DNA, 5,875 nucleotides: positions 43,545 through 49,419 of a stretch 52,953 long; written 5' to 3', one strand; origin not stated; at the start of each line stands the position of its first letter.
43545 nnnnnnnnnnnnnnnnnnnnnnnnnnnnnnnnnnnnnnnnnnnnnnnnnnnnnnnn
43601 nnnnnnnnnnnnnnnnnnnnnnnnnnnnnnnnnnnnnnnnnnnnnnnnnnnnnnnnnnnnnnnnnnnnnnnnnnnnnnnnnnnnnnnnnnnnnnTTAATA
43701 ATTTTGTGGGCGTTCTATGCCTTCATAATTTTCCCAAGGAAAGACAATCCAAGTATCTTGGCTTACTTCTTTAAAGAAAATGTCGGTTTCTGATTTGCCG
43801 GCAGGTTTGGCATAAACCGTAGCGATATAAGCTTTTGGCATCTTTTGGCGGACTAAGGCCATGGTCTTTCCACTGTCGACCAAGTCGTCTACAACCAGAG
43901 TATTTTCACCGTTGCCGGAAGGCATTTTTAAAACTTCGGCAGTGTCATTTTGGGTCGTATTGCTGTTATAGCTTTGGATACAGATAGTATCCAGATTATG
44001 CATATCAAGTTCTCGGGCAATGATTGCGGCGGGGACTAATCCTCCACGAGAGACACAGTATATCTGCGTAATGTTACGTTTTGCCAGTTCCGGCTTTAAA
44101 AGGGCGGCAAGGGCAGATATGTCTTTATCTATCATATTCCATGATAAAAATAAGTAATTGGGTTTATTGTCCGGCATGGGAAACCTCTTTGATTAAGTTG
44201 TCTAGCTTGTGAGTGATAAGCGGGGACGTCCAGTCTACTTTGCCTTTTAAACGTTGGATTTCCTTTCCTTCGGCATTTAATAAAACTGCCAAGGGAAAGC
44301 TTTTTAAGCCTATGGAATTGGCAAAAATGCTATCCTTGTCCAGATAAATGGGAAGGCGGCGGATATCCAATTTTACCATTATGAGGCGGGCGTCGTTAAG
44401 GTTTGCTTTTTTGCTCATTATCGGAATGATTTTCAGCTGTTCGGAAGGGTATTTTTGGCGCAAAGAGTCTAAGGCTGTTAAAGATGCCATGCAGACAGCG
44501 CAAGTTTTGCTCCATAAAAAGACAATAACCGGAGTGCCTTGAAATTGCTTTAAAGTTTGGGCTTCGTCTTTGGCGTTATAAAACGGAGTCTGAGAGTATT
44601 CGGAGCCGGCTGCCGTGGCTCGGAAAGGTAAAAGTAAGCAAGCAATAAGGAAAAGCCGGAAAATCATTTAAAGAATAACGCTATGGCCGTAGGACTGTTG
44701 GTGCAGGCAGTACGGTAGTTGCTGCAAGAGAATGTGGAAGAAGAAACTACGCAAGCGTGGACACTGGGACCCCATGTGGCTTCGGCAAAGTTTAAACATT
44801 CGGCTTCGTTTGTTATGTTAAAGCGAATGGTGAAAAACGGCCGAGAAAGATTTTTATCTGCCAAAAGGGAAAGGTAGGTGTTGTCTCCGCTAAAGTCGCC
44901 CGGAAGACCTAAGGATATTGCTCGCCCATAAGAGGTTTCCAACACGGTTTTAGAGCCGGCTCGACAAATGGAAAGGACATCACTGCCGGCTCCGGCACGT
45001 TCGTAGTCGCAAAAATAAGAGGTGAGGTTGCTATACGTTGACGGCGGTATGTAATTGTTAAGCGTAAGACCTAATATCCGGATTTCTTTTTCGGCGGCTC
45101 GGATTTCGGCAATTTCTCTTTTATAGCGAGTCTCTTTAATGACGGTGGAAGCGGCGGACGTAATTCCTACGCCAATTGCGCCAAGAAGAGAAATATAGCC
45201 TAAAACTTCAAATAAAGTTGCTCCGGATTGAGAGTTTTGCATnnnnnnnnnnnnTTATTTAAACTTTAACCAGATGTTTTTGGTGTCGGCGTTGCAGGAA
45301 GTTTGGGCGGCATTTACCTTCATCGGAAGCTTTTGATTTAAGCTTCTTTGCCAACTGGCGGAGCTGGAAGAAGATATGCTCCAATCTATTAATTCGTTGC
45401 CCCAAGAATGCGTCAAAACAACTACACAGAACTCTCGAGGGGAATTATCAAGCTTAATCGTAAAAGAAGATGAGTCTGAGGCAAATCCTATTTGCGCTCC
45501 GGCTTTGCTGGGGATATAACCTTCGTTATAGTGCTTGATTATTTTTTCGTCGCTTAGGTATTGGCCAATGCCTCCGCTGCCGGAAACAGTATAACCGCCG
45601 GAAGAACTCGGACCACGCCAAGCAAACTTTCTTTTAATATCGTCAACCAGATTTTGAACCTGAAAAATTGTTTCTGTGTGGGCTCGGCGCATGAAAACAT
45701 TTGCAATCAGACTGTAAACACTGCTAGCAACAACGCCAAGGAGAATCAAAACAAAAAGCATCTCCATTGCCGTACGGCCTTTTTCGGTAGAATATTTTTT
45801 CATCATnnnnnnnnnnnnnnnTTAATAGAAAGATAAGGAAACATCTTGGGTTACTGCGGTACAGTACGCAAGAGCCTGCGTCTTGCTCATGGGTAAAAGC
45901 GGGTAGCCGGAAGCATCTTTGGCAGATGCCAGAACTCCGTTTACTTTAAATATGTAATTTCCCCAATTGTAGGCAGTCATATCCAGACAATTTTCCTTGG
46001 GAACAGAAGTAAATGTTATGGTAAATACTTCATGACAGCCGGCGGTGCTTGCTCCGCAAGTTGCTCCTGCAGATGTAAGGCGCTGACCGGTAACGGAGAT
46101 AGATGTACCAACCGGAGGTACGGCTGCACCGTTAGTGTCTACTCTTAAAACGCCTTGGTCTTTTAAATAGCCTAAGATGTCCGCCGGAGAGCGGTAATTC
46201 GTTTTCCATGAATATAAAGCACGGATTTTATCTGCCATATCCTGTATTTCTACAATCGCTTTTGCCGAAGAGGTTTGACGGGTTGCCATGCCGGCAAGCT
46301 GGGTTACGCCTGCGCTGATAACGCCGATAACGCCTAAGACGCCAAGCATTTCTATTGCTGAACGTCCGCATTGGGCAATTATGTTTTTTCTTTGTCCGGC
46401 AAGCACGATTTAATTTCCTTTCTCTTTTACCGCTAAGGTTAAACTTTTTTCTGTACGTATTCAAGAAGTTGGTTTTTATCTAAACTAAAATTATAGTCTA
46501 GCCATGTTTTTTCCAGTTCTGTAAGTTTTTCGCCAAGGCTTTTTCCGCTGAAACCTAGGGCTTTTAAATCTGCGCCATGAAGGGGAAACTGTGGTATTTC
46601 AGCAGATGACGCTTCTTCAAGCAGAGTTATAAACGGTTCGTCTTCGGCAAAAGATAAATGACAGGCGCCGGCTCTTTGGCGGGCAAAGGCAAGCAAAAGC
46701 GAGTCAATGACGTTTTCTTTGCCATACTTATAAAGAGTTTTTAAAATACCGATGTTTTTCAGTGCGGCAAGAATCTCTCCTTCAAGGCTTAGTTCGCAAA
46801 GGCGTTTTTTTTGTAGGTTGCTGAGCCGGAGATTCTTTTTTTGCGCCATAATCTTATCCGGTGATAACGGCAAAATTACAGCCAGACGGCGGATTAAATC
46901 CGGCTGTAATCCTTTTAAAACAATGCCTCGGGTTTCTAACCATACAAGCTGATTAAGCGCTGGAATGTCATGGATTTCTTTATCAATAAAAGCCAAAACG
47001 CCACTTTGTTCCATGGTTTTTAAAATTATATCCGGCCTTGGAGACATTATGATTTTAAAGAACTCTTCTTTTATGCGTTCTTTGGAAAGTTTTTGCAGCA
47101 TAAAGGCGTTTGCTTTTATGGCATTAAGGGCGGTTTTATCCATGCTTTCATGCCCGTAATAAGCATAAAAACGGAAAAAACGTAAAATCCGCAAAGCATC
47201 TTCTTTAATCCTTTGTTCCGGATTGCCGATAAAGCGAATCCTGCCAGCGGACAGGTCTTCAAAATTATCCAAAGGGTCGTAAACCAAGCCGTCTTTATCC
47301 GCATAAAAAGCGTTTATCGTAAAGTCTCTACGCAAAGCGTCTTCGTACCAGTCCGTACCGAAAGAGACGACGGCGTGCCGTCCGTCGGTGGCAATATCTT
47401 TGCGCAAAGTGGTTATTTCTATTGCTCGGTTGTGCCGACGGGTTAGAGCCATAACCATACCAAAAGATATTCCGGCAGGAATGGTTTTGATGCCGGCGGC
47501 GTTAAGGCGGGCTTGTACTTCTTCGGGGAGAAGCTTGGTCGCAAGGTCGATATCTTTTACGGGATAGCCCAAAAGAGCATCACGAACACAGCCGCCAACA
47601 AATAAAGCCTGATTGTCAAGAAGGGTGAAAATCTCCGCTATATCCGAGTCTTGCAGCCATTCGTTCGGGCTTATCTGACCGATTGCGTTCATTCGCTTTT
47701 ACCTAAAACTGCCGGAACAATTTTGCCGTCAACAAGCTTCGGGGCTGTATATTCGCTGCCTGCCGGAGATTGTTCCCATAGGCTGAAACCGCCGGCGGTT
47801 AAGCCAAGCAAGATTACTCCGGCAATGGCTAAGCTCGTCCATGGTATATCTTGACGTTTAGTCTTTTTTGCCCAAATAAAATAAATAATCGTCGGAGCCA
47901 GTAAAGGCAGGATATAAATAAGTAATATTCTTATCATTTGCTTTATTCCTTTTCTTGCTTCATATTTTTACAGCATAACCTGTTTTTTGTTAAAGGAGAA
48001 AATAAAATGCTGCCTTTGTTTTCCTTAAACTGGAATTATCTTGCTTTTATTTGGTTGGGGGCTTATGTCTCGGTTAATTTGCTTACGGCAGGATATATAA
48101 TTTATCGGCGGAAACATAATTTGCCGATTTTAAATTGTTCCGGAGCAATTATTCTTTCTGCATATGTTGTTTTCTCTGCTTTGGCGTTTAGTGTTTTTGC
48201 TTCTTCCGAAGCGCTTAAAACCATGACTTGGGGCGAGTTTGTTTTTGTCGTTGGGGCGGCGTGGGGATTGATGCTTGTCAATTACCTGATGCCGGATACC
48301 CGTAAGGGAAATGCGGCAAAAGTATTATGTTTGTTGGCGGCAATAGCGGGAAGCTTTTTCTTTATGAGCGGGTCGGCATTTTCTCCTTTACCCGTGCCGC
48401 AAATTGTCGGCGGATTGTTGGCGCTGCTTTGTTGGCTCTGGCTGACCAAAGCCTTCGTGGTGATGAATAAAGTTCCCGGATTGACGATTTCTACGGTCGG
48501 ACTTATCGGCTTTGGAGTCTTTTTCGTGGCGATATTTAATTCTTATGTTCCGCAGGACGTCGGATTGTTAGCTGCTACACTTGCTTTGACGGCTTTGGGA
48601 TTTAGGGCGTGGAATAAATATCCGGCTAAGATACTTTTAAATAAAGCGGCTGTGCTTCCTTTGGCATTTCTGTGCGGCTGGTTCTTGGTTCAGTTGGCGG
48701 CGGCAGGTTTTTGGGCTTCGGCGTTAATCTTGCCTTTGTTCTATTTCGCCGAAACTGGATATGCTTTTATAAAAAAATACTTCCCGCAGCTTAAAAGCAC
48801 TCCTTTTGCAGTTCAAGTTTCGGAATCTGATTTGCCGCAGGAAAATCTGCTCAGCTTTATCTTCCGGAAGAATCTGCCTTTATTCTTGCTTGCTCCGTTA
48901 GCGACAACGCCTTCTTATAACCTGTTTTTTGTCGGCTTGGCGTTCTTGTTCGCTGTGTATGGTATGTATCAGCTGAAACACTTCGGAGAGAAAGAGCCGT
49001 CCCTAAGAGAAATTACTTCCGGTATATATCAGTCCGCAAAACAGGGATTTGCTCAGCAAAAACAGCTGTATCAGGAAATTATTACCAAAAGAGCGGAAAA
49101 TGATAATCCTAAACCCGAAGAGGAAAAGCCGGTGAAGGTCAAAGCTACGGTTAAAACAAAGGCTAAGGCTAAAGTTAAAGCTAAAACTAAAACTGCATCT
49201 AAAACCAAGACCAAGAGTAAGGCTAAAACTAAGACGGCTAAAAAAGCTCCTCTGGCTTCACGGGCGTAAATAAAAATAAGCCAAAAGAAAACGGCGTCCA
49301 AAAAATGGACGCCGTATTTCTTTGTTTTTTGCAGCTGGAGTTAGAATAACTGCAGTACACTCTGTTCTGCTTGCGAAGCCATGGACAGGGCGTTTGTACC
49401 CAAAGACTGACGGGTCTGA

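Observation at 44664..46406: Three tandem divergent pilins, two with Arg at mature position +1, sharing a PilS-like core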

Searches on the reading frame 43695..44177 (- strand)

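Call 4: search_protein_families(library=pfam, proteins=[window:43695-44177:-], max_evalue=1)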
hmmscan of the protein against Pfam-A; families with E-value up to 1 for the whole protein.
window:43695-44177:- (160 aa): 1 family
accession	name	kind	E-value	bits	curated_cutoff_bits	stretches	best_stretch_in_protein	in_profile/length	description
PF00156.33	Pribosyltran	-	1.1e-17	64.3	26.3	1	13-149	2-152/158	Phosphoribosyl transferase domain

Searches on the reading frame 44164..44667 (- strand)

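Call 4: search_protein_families(library=pfam, proteins=[window:44164-44667:-], max_evalue=1)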
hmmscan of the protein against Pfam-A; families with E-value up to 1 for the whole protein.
window:44164-44667:- (167 aa): 10 families
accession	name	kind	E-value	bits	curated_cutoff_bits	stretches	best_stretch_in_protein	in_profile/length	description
PF08534.16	Redoxin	-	6e-07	29.8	26.6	1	32-146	16-138/148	Redoxin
PF13905.12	Thioredoxin_8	-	1.1e-06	29.3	27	1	44-135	1-93/94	Thioredoxin-like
PF00578.27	AhpC-TSA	-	5e-06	26.9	26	1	31-122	12-101/124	AhpC/TSA family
PF13098.12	Thioredoxin_2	-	0.00065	20.4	27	1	43-144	4-95/104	Thioredoxin-like domain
PF13728.12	TraF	-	0.0011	19.3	23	1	30-85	115-167/224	F plasmid transfer operon protein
PF04592.20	SelP_N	-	0.0035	17.2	23.2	1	25-98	7-79/234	Selenoprotein P, N terminal region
PF00085.26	Thioredoxin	-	0.064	13.7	23.5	1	40-106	15-74/103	Thioredoxin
PF24541.1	Thioredox_PDIA6_C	-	0.15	12.8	27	1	36-103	23-90/130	PDIA6-like, C-terminal thioredoxin-like domain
PF06817.19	RVT_thumb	-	0.17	12.2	27.6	1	136-160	16-43/66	Reverse transcriptase thumb domain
PF02630.20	SCO1-SenC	-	0.25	11.8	22.8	1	29-84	6-62/134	SCO1/SenC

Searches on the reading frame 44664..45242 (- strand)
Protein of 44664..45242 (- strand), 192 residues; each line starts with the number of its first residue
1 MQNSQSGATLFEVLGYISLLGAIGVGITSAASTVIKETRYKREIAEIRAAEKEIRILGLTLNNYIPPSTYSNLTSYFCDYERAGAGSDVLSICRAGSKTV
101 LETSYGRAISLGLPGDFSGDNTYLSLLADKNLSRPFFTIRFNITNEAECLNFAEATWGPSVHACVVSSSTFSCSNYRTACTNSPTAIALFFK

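Call 4: search_protein_families(library=pfam, proteins=[window:44664-45242:-], max_evalue=1)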
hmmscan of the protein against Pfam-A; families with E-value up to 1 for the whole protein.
window:44664-45242:- (192 aa): 1 family
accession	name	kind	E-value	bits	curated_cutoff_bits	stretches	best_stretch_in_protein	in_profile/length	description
PF04101.22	Glyco_tran_28_C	-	0.11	12.9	22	1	73-105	58-89/166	Glycosyltransferase family 28 C-terminal domain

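Call 13: search_protein_families(library=ncbifam, proteins=[window:44664-45242:-], max_evalue=0.5)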
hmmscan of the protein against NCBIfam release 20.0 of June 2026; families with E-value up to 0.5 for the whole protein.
window:44664-45242:- (192 aa): 0 families

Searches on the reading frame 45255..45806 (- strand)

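Call 4: search_protein_families(library=pfam, proteins=[window:45255-45806:-], max_evalue=1)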
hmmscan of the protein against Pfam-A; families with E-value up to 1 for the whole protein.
window:45255-45806:- (183 aa): 1 family
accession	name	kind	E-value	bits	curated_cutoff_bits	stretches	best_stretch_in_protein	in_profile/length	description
PF05307.16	Bundlin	-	0.12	13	22.3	1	112-173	80-135/151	Bundlin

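Call 13: search_protein_families(library=ncbifam, proteins=[window:45255-45806:-], max_evalue=0.5)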
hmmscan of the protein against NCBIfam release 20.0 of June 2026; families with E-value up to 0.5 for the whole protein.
window:45255-45806:- (183 aa): 3 families
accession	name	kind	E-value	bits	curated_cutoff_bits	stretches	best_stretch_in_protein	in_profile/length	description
NF041013.1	T4P_ComGE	equivalog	0.035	14.2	49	1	9-53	4-48/83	competence type IV pilus minor pilin ComGE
TIGR02532.1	IV_pilin_GFxxxE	domain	0.088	12.7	16.3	1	12-30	5-23/24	prepilin-type N-terminal cleavage/methylation domain-containing protein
TIGR01710.1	typeII_sec_gspG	equivalog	0.27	11.3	88.85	1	9-53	1-45/134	type II secretion system major pseudopilin GspG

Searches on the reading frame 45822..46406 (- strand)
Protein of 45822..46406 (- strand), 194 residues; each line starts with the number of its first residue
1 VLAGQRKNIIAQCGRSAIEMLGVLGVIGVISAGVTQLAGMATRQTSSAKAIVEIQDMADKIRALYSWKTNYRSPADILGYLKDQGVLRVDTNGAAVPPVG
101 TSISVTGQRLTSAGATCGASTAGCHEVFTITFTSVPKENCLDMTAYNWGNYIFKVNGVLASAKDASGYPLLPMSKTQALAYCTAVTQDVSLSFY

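Call 4: search_protein_families(library=pfam, proteins=[window:45822-46406:-], max_evalue=1)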
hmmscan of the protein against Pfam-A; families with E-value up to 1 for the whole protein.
window:45822-46406:- (194 aa): 2 families
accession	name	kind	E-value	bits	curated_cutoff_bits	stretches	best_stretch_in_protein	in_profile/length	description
PF05307.16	Bundlin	-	0.00039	21.1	22.3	1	48-175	10-129/151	Bundlin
PF08805.16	PilS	-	0.0014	19.1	22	1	53-156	10-105/138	PilS N terminal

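Call 13: search_protein_families(library=ncbifam, proteins=[window:45822-46406:-], max_evalue=0.5)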
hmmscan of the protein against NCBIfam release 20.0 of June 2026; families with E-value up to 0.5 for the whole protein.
window:45822-46406:- (194 aa): 0 families

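Call 16: find_homologous_proteins(query=window:45822-46406:-, max_evalue=0.001)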
Query window:45822-46406:- (194 aa): 4 proteins with E <= 0.001 among 173 candidates.
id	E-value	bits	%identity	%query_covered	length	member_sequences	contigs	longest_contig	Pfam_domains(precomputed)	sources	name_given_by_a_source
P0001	5.9e-122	422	100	100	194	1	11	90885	-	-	-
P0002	2.3e-79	283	66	100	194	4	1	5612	-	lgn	-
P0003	4.1e-76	273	62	100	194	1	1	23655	-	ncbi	-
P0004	1.3e-44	170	63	65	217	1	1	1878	-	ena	-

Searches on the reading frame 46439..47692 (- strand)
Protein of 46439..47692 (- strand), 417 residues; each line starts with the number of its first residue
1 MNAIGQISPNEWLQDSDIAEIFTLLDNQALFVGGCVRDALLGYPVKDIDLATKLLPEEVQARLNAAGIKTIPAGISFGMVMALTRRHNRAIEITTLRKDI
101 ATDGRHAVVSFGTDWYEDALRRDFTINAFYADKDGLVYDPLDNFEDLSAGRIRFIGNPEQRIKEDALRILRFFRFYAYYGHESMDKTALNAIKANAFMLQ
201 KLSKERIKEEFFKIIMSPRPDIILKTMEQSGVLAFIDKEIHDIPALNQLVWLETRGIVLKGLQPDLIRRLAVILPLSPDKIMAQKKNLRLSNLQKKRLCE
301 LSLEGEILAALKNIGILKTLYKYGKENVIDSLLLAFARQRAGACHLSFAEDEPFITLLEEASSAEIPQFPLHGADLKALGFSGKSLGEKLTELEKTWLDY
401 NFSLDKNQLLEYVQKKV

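Call 4: search_protein_families(library=pfam, proteins=[window:46439-47692:-], max_evalue=1)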
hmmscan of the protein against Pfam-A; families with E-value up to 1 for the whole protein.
window:46439-47692:- (417 aa): 2 families
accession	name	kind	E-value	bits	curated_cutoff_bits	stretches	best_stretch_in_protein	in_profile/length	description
PF01743.26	PolyA_pol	-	4.9e-26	92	23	1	31-153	3-126/126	Poly A polymerase head domain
PF12627.12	PolyA_pol_RNAbd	-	2.9e-12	46.6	22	1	184-241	4-61/64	Probable RNA and SrmB- binding site of polymerase A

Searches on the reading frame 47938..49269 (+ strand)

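Call 4: search_protein_families(library=pfam, proteins=[window:47938-49269:+], max_evalue=1)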
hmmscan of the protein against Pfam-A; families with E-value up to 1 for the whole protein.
window:47938-49269:+ (443 aa): 2 families
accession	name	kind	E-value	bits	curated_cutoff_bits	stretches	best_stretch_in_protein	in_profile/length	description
PF00953.26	Glycos_transf_4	-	3.5e-05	24.3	27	1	134-252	39-158/160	Glycosyl transferase family 4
PF07964.16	Red1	-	0.32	9.7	25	1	361-436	377-448/754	Rec10 / Red1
